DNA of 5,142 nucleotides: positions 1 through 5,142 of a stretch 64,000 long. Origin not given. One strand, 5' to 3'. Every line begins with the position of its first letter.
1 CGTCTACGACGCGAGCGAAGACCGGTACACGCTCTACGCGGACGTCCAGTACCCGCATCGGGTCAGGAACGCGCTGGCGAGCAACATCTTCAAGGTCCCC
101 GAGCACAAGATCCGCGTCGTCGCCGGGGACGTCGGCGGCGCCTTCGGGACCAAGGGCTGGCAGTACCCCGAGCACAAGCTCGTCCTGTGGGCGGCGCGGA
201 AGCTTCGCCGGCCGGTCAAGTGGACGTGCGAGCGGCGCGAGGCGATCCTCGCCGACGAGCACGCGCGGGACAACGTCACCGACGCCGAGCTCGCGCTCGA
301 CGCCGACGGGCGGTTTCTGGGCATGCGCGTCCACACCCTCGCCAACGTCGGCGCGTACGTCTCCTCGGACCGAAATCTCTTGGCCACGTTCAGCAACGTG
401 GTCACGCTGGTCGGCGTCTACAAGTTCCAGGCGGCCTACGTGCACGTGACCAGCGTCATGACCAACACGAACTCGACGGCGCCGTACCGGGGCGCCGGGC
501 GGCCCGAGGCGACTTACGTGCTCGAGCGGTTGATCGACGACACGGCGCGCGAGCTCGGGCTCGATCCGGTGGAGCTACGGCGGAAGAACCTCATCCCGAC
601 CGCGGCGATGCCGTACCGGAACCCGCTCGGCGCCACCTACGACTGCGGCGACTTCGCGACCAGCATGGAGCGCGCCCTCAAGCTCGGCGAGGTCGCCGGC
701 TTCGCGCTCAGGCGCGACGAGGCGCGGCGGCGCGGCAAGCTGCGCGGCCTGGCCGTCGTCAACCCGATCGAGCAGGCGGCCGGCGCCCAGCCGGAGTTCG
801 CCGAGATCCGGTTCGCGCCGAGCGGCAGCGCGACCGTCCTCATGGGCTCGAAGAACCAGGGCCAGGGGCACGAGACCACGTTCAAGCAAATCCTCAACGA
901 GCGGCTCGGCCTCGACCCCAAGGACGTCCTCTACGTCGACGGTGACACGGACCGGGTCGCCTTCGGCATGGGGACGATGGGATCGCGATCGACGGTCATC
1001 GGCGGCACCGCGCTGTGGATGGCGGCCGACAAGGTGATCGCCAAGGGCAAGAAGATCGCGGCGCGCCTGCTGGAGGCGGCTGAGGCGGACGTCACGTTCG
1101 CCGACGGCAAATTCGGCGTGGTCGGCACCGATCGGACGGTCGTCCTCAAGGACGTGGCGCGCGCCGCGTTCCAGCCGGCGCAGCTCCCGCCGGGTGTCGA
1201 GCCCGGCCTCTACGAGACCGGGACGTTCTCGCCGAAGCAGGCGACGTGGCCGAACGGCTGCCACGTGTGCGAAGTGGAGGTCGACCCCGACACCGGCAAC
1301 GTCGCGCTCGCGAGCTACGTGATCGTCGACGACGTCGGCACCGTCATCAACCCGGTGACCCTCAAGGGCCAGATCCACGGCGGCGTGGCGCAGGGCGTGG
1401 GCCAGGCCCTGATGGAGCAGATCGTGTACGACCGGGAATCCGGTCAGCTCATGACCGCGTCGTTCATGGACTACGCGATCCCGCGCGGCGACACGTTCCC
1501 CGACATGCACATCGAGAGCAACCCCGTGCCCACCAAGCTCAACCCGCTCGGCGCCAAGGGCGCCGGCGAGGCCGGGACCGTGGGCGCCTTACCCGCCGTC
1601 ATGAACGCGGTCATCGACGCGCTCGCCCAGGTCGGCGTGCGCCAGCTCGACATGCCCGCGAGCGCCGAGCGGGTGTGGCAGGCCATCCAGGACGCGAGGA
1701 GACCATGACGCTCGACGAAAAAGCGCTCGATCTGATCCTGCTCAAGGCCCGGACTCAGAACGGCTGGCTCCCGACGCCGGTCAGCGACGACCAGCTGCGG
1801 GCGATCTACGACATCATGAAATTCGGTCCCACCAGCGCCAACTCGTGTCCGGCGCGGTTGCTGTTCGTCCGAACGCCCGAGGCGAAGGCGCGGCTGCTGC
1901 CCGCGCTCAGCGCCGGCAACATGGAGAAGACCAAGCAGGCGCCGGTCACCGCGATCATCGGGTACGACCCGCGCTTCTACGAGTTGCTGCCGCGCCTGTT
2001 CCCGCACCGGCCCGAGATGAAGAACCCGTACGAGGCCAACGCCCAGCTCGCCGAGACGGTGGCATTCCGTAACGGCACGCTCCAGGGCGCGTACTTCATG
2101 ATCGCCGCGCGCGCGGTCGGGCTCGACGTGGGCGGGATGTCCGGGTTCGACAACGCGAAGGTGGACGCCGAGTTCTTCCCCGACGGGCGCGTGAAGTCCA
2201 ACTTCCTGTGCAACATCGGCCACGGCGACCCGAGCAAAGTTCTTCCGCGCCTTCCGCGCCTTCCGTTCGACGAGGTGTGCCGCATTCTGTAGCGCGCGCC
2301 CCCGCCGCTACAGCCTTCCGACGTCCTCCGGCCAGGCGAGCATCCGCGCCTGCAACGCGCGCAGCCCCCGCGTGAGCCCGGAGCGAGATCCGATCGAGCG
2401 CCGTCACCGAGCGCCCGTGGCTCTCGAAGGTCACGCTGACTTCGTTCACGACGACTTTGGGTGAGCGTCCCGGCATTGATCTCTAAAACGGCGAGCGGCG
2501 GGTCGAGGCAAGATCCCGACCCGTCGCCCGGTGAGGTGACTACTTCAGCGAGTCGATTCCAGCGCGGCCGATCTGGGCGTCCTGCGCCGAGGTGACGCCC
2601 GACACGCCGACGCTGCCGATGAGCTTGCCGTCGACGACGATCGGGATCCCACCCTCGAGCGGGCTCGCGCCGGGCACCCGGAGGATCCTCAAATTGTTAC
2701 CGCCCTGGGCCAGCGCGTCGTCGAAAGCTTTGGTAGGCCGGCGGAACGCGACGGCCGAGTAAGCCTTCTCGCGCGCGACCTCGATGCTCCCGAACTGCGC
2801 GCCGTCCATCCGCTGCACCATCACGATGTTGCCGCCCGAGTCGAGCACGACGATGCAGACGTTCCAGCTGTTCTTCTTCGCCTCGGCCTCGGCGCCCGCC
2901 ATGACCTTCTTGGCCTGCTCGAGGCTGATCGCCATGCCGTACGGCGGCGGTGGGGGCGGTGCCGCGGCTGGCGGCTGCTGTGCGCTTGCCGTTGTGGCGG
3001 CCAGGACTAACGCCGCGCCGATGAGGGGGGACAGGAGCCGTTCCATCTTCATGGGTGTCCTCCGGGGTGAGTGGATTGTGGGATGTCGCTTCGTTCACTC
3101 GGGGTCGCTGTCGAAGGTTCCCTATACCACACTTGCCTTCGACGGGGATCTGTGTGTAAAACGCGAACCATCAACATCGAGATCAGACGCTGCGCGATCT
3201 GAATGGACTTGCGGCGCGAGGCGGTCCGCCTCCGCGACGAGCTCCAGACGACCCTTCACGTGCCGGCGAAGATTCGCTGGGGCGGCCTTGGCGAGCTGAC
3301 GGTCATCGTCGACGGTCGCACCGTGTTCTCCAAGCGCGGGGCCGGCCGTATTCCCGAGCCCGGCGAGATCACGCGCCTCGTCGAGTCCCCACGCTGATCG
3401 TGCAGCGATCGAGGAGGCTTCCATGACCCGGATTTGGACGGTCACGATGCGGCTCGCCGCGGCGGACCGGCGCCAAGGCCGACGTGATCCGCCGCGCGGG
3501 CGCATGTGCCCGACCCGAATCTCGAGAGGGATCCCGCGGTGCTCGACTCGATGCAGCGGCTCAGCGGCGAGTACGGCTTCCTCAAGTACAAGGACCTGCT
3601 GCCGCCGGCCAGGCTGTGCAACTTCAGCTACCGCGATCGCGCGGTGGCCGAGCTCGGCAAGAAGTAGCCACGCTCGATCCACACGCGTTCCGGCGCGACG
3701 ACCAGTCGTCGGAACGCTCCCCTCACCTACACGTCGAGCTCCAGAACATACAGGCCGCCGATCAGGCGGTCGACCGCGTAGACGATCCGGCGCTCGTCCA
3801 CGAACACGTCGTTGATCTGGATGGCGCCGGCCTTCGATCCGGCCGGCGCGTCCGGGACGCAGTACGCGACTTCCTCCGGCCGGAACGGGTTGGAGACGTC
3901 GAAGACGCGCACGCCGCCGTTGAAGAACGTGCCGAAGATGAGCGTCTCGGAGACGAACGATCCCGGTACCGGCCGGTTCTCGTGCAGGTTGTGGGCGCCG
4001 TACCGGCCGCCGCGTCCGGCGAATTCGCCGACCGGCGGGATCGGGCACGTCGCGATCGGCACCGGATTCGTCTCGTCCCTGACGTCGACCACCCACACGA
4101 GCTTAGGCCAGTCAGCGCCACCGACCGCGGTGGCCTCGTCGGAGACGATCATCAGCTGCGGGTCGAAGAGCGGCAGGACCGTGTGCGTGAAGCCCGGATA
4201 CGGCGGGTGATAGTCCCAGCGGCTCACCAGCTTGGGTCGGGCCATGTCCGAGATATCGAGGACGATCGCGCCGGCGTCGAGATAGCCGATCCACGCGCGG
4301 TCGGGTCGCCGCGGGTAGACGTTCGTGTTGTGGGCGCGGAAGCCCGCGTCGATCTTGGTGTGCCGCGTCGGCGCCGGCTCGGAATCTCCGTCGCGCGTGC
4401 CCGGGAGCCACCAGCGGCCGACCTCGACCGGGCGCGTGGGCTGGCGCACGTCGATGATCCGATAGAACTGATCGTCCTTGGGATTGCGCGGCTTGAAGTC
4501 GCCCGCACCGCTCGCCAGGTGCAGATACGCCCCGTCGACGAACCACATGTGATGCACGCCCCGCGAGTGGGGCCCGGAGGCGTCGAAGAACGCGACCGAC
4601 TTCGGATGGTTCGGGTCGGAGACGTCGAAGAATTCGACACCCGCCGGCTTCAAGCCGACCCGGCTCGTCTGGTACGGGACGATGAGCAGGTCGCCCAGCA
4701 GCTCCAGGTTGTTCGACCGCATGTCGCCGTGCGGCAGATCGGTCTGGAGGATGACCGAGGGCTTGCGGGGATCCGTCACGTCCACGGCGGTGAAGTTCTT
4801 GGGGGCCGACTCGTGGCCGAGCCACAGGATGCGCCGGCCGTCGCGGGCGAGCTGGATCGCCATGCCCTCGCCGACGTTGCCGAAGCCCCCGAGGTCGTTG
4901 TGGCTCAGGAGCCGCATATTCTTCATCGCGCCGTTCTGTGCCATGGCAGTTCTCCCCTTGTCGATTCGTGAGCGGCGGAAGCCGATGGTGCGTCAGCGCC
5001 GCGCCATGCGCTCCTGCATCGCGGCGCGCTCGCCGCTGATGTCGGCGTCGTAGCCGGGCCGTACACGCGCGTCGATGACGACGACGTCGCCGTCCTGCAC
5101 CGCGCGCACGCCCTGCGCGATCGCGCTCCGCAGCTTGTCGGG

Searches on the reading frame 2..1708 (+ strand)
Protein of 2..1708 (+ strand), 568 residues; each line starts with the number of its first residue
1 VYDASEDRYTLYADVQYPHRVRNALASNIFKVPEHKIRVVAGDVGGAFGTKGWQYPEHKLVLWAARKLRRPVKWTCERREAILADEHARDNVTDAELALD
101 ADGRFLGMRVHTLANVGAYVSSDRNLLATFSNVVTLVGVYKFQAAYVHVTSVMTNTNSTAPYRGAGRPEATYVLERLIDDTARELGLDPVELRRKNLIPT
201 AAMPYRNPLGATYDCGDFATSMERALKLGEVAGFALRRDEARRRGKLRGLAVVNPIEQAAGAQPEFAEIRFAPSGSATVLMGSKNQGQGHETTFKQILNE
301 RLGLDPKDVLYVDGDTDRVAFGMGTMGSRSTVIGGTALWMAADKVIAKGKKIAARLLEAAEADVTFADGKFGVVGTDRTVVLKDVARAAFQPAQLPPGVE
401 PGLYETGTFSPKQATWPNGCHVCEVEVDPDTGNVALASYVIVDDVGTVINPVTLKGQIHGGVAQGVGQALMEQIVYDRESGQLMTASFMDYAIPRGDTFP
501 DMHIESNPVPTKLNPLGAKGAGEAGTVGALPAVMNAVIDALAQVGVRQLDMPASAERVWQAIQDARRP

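Call 24: search_protein_families(library=pfam, proteins=[window:2-1708:+], max_evalue=0.0001)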
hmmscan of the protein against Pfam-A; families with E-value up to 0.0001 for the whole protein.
window:2-1708:+ (568 aa): 2 families
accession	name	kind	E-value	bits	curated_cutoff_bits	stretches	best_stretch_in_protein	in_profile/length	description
PF20256.3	MoCoBD_2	-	1.9e-79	267.6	27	1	232-500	9-283/283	Molybdopterin cofactor-binding domain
PF02738.23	MoCoBD_1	-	1.8e-60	204.5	27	1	2-197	52-244/244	Molybdopterin cofactor-binding domain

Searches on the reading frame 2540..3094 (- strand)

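Call 24: search_protein_families(library=pfam, proteins=[window:2540-3094:-], max_evalue=0.0001)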
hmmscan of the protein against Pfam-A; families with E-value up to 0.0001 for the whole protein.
window:2540-3094:- (184 aa): 1 family
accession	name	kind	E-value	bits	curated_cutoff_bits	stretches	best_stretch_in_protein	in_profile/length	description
PF03928.20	HbpS-like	-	2.3e-36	125.1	25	1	56-180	1-127/128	Haem degrading protein HbpS-like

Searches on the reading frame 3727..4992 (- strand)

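Call 24: search_protein_families(library=pfam, proteins=[window:3727-4992:-], max_evalue=0.0001)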
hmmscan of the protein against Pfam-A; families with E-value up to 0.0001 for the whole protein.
window:3727-4992:- (421 aa): 1 family
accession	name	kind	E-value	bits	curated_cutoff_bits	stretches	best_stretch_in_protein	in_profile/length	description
PF08309.17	LVIVD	-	2e-06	27.5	20.2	0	233-259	14-40/42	LVIVD repeat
